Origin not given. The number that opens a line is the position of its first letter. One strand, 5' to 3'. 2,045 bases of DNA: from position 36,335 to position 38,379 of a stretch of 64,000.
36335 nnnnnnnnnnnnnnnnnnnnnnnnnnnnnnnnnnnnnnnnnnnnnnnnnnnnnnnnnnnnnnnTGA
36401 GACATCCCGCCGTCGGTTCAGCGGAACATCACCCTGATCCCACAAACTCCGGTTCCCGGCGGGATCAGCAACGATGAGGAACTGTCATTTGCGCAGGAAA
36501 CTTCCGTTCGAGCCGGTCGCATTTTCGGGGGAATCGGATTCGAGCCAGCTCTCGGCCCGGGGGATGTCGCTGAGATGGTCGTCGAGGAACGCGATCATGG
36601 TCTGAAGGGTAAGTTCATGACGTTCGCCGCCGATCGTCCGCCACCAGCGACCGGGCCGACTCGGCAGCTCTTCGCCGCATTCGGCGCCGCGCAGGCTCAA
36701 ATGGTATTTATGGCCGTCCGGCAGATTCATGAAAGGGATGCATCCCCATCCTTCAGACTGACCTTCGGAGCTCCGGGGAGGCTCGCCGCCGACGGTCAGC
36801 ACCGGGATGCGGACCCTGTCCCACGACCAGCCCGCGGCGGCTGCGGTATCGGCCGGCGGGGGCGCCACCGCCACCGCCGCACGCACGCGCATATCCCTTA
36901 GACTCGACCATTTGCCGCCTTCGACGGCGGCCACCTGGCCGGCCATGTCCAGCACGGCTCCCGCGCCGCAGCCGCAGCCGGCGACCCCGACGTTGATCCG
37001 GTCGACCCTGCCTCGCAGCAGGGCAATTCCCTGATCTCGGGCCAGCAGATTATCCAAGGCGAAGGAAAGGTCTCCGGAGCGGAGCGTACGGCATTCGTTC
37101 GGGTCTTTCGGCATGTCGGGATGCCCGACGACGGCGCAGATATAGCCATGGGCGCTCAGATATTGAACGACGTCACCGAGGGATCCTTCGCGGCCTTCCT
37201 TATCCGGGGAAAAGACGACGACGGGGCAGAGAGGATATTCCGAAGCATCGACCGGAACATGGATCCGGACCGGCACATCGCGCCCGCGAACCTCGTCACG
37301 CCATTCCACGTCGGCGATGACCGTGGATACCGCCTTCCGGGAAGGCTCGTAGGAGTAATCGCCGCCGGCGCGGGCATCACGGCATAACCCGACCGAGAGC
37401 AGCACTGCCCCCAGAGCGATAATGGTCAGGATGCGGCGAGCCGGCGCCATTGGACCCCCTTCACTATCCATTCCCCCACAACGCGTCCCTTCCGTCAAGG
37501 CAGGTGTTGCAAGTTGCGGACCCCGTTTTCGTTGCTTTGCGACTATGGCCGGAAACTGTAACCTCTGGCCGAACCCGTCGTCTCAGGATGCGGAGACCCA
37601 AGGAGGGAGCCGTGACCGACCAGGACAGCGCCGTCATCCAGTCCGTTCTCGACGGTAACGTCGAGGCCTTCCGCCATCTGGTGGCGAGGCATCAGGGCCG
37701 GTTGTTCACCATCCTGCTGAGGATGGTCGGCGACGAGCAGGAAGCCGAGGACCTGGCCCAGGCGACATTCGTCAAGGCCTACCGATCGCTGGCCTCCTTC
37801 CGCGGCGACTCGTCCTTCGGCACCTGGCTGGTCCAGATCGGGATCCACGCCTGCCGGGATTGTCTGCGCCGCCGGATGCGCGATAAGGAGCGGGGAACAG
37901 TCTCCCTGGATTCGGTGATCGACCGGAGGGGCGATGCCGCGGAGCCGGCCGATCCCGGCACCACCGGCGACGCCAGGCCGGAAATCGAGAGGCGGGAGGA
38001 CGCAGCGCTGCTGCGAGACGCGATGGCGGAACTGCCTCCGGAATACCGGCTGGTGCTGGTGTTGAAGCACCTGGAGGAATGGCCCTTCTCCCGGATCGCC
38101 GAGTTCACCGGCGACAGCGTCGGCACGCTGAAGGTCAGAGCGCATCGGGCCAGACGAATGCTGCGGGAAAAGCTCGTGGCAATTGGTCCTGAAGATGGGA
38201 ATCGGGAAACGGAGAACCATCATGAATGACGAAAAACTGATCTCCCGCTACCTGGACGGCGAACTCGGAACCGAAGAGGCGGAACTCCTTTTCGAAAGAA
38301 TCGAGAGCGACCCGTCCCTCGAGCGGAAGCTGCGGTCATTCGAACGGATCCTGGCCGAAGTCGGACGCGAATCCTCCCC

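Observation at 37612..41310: ECF sigma / anti-sigma pair whose periplasmic sensor is a CBM48 (AMPK glycogen-binding-like) domain, followed by a secreted protein ending in the same domain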

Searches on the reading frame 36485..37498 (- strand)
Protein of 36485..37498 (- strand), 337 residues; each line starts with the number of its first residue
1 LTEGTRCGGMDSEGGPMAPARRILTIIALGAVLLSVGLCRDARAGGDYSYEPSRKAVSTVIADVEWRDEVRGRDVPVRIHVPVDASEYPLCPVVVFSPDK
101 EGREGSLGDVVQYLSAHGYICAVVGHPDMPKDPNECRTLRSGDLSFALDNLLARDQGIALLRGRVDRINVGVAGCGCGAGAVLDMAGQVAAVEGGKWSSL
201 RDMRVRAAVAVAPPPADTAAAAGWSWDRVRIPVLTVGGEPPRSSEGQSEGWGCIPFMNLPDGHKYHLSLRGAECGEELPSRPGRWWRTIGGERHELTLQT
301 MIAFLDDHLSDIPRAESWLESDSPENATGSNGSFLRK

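Call 60: search_protein_families(library=pfam, proteins=[window:36485-37498:-], max_evalue=0.01)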
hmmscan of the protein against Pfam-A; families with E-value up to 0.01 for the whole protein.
window:36485-37498:- (337 aa): 1 family
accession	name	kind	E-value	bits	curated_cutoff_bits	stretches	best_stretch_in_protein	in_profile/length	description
PF12740.14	PETase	-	0.0017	18.2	28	1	79-239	44-177/263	PET hydrolase-like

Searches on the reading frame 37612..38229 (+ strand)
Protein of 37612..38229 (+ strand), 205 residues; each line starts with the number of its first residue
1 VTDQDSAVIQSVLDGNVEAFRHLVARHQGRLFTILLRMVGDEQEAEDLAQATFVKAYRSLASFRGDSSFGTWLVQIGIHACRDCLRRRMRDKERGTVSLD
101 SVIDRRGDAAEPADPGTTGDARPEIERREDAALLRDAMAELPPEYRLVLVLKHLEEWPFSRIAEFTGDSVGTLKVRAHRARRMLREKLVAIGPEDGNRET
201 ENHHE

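Call 3: search_protein_families(library=pfam, proteins=[window:37612-38229:+], max_evalue=1)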
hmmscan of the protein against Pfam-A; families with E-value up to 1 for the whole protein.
window:37612-38229:+ (205 aa): 3 families
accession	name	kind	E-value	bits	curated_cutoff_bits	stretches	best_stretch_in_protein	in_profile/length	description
PF04542.20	Sigma70_r2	-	6.3e-19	68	24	1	23-90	1-70/71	Sigma-70 region 2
PF08281.18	Sigma70_r4_2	-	3e-13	49.6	25.7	1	133-184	3-54/54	Sigma-70, region 4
PF04545.22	Sigma70_r4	-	5.2e-07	29.5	24.1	1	137-186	1-50/50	Sigma-70, region 4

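Call 4: search_protein_families(library=ncbifam, proteins=[window:37612-38229:+], max_evalue=1)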
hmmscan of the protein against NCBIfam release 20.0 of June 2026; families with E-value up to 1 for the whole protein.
window:37612-38229:+ (205 aa): 90 families (the best 25 are shown)
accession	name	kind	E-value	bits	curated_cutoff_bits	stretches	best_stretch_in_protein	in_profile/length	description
NF008888.0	PRK11922.1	equivalog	6.1e-38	130.7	204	1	3-189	15-197/231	RNA polymerase sigma factor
NF007225.0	PRK09643.1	equivalog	2.3e-32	112.4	190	1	5-199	14-193/204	RNA polymerase sigma factor SigM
NF009166.1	PRK12513.1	equivalog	1.9e-31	109.3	206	1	3-190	7-188/193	RNA polymerase sigma factor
NF007223.0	PRK09641.1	equivalog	1.9e-30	106.1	209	1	6-188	6-184/187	RNA polymerase sigma factor SigW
NF004113.0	PRK05602.1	equivalog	6.6e-30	104.3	208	1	2-192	29-205/211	RNA polymerase sigma factor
TIGR02937.1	sigma70-ECF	superfamily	7.2e-30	103.8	42.9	1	18-188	1-165/165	sigma-70 family RNA polymerase sigma factor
TIGR02939.1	RpoE_Sigma70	equivalog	9.6e-30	104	236.15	1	3-188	5-186/190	RNA polymerase sigma factor RpoE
NF009171.0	PRK12518.1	equivalog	8e-29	100.8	208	1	3-190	12-186/191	RNA polymerase sigma factor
TIGR02948.1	SigW_bacill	equivalog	1.3e-26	93.9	243.1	1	7-189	7-185/187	RNA polymerase sigma factor SigW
NF007216.0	PRK09638.1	equivalog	2.7e-26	92.4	194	1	3-188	3-174/180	RNA polymerase sigma factor SigY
TIGR02983.1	SigE-fam_strep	subfamily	5.5e-26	91.4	141.55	1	16-188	4-158/162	SigE family RNA polymerase sigma factor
NF007229.0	PRK09647.1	equivalog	1.1e-24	87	265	1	17-199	43-213/220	RNA polymerase sigma factor SigE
NF009168.0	PRK12515.1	subfamily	1.1e-23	83.8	236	1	3-194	7-185/189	RNA polymerase sigma factor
NF009185.0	PRK12533.1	equivalog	1.6e-23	83.6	248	1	18-191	29-196/231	RNA polymerase sigma factor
NF058625.1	sigma_PG0214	equivalog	1.3e-22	80.3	130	1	18-190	4-163/170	GFO_1088 family ECF-type sigma factor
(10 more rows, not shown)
